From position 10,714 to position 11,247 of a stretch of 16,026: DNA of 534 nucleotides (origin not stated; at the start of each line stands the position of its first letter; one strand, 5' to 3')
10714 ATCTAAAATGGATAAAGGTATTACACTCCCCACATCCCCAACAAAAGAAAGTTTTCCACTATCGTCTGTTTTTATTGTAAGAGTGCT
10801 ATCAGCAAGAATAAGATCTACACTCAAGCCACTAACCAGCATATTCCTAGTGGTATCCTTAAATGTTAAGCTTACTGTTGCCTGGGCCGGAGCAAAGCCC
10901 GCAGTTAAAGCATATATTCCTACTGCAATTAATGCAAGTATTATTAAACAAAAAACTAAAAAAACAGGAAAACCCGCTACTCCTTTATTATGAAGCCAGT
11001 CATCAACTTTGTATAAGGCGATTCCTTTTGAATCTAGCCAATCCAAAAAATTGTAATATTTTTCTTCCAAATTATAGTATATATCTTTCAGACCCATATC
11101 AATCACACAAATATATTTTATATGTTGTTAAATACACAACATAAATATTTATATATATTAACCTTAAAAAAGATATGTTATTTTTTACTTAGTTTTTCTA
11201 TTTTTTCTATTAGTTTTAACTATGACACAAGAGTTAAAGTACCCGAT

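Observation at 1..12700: Pilin-like gene followed by two tandem paralogous giant signal-anchored proteins: candidate cell-surface attachment or envelope module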

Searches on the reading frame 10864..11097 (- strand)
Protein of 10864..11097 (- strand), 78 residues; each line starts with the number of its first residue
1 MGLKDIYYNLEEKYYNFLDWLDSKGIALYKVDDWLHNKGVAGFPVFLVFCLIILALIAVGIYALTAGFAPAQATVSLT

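Call 68: search_protein_representatives(protein=window:10864-11097:-)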
Query: 78 residues. Proteins with E-value up to 0.001 (for the whole library): 304; up to 1e-10: 17; up to 1e-30: 1. The best 150 are listed.
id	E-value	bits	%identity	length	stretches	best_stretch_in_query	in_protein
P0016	4.3e-34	131.9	82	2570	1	1-78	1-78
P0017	1.4e-15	73.0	58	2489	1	1-64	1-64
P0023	6.5e-15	70.8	60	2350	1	1-68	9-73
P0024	1.6e-14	69.6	58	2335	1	1-62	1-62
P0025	5.9e-14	67.8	51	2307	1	1-70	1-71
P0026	7.3e-14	67.5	65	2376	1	1-65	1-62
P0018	1.7e-13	66.3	49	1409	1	1-72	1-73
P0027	2.3e-13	65.9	49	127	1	1-72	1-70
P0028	1.1e-12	63.8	50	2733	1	1-76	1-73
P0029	1.2e-12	63.6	45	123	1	2-77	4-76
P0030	1.7e-11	60.0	52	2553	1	1-66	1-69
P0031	4.1e-11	58.7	46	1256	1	1-76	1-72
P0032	4.3e-11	58.7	52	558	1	1-69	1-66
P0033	6.0e-11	58.2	43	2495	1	3-75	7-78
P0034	8.3e-11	57.8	43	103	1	3-63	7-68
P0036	9.0e-11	57.7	47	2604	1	3-77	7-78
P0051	4.7e-10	55.4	44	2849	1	3-65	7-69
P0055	1.7e-09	53.6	42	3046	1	3-71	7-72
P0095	3.9e-08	49.3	43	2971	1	5-65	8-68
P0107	1.2e-07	47.8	43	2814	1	3-73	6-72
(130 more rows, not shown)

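Call 69: list_cluster_members(proteins=[P0023, P0024, P0026, P0028, P0033, P0036, P0051, P0055, P0095, P0107])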
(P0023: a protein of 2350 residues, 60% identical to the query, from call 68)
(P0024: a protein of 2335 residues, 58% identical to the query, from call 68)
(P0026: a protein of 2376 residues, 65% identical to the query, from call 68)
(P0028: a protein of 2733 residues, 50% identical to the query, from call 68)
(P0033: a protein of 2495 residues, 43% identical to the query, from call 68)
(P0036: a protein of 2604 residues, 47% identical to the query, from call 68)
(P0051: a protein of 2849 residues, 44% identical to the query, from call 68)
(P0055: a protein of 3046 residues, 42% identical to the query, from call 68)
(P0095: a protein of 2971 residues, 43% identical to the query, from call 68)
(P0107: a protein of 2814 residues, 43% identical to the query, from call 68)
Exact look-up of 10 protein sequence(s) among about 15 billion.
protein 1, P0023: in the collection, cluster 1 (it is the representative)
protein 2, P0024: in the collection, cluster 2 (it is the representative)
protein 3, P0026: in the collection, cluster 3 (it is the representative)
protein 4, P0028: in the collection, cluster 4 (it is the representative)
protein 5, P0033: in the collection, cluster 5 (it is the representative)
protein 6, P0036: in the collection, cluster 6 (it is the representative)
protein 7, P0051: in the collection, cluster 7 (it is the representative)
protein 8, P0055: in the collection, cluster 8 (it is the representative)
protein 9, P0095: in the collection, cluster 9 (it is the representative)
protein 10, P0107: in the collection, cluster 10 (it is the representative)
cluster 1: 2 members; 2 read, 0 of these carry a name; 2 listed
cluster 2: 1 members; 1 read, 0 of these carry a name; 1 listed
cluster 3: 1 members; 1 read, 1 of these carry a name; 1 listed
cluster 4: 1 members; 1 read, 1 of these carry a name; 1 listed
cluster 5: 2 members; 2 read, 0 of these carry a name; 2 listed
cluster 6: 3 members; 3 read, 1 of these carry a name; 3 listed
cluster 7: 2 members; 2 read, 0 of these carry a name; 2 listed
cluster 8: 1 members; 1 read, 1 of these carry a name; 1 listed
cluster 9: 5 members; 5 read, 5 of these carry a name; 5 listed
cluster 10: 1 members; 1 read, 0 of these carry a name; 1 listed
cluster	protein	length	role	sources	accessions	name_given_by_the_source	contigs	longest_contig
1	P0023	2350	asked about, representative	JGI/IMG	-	-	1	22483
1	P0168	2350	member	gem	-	-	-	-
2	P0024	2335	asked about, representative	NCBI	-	-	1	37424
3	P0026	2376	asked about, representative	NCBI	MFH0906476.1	MAG: hypothetical protein V1824_04020 [archaeon]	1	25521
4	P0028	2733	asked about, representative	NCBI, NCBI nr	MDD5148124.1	MAG: carboxypeptidase-like regulatory domain-containing protein [Candidatus ainarchaeum ... | carboxypeptidase-like regulatory domain-containing protein [Candidatus ainarchaeum sp.]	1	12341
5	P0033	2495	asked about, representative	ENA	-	-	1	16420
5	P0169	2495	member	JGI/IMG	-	-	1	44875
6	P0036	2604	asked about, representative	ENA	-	-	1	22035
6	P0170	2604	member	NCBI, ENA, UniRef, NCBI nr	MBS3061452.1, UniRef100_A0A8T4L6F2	MAG: carboxypeptidase regulatory-like domain-containing protein [Candidatus ... | Carboxypeptidase regulatory-like domain-containing protein n=1 Tax=Candidatus ... | carboxypeptidase regulatory-like domain-containing protein [Candidatus Diapherotrites ...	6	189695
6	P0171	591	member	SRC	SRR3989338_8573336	-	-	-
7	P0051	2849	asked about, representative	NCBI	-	-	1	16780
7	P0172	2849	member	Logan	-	-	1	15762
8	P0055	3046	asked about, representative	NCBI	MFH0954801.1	MAG: carboxypeptidase regulatory-like domain-containing protein [Candidatus Micrarchaeota ...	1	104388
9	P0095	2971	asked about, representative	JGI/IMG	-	hypothetical protein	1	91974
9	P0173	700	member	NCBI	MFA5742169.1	MAG: hypothetical protein WC874_04755, partial [Candidatus Izemoplasmatales bacterium]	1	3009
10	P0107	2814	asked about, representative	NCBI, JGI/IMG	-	-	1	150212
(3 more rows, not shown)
